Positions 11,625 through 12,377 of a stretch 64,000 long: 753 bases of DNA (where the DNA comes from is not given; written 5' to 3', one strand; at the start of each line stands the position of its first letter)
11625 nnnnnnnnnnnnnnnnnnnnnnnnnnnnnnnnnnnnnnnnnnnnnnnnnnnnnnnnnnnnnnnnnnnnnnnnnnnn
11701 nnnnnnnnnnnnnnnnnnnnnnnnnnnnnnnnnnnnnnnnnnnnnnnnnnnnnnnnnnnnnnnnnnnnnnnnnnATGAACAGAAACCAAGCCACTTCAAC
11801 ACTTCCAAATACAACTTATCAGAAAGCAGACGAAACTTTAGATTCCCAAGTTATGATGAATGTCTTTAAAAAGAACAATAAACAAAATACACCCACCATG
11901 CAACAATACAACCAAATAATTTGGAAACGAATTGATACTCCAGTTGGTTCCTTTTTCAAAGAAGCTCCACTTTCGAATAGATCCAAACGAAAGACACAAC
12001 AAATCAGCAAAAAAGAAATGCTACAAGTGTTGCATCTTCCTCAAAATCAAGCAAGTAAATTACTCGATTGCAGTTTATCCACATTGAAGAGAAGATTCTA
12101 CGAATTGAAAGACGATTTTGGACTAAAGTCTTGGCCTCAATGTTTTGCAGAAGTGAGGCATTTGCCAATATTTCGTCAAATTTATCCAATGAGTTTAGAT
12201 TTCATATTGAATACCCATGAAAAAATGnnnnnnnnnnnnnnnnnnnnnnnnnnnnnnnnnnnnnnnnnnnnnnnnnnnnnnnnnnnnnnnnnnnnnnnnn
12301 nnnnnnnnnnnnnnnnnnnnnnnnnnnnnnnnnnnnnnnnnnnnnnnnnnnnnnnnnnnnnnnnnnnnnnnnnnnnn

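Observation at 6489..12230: Tandem array of four small genes with a degenerate RWP-RK domain (W-P kept, flanking R/K lost)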

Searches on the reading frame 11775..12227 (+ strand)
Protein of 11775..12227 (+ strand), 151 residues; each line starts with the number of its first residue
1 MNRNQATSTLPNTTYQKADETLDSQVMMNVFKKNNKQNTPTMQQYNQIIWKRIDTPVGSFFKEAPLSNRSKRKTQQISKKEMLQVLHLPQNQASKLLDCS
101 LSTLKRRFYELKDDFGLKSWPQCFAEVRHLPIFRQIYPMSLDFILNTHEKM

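Call 3: search_protein_families(library=pfam, proteins=[window:11775-12227:+], max_evalue=10)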
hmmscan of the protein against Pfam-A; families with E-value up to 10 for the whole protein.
window:11775-12227:+ (151 aa): 2 families
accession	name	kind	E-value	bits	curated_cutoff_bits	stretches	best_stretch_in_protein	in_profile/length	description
PF02042.20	RWP-RK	-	3.5e-06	27.3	29.3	1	77-122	2-43/49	RWP-RK domain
PF20432.4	Xre-like-HTH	-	0.026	15.3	25.8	1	82-106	18-42/63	Antitoxin Xre-like helix-turn-helix domain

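Call 20: search_protein_families(library=pfam, alignment_id=A2, max_evalue=0.01)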
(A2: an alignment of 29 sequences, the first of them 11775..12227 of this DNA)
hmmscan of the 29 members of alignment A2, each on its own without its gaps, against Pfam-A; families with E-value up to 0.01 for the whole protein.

A. member 1, window:11775-12227:+ (151 aa): 1 family
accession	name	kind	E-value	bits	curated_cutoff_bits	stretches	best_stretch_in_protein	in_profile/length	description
PF02042.20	RWP-RK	-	3.5e-06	27.3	29.3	1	77-122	2-43/49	RWP-RK domain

B. families by the number of members that match (of 29 scanned): 5 families
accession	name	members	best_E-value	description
PF02042.20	RWP-RK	29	1.8e-08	RWP-RK domain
PF08281.18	Sigma70_r4_2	2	0.0034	Sigma-70, region 4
PF20432.4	Xre-like-HTH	2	0.0081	Antitoxin Xre-like helix-turn-helix domain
PF02865.22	STAT_int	1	0.0015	STAT protein, protein interaction domain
PF04936.17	DUF658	1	0.0082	Protein of unknown function (DUF658)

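Call 24: predict_structure(alignment_id=A2)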
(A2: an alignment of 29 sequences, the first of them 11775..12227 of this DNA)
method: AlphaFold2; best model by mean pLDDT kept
length: 151 residues; sequences in the alignment: 29
mean_pLDDT: 74.2   pTM: 0.49
mean pLDDT of the five models: 74.2, 73.7, 73.1, 72.5, 72.2
residues with pLDDT >= 90: 52; 70-90: 30; 50-70: 60; < 50: 9
segments of 3 or more residues with pLDDT < 50: none
pLDDT, mean of each block of 10 residues (from residue 1): 55 53 51 56 68 88 63 78 94 95 96 95 89 80 55 45
secondary structure, 60 per line:
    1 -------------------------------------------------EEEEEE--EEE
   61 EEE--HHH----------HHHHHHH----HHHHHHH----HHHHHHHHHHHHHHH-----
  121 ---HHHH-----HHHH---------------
elements in order: E50-55 E58-63 H79-85 H90-96 H101-115 H124-127 H133-136

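Call 39: search_protein_representatives(alignment_id=A2)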
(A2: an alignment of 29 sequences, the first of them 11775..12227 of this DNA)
Query: 29 sequences, 171 profile positions. Proteins with E-value up to 0.001 (for the whole library): 230; up to 1e-10: 71; up to 1e-30: 38. The best 150 are listed.
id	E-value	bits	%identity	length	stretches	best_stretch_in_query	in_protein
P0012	6.7e-52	192.1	-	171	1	27-169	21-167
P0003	2.0e-50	187.3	-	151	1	9-144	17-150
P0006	3.7e-50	186.4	-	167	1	12-159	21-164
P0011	1.1e-49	184.9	-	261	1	15-165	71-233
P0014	2.1e-49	184.0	-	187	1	13-160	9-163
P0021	5.8e-48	179.3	-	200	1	6-161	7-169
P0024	1.9e-47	177.6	-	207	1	9-153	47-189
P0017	1.6e-46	174.6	-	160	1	27-163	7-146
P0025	4.0e-46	173.3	-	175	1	9-157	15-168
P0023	4.5e-46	173.1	-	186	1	11-164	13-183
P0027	4.7e-46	173.1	-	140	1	39-163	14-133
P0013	8.3e-46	172.3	-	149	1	15-148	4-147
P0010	1.1e-45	171.9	-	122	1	25-141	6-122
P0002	2.2e-45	170.9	-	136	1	9-140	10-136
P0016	2.5e-45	170.7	-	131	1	27-146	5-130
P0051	8.2e-44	165.8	-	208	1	24-164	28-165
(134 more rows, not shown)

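Call 44: find_encoding_contigs(protein=P0051, flank=10000, max_places=2)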
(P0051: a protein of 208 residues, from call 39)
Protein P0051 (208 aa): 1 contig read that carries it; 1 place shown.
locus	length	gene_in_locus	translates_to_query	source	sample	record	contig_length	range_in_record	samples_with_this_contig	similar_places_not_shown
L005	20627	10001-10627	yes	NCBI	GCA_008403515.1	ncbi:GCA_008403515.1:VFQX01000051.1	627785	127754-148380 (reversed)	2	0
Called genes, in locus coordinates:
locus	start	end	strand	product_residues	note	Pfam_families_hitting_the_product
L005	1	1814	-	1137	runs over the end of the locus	PF21315:FAN1_HTH, PF21170:FAN1_TPR, PF08774:VRR_NUC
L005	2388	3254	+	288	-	PF00169:PH, PF15409:PH_8 (faint)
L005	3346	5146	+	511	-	PF25390:WD40_RLD, PF00415:RCC1 (faint), PF13540:RCC1_2, PF25390:WD40_RLD, PF13540:RCC1_2 (weak)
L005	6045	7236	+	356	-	-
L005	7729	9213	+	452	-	PF06839:Zn_ribbon_GRF, PF03167:UDG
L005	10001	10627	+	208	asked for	PF02042:RWP-RK (weak)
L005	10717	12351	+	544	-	-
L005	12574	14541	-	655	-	-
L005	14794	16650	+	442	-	PF00928:Adap_comp_sub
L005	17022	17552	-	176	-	-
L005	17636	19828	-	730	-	-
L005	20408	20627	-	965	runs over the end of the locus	PF00069:Pkinase, PF07714:PK_Tyr_Ser-Thr, PF00069:Pkinase, PF05048:NosD, PF13229:Beta_helix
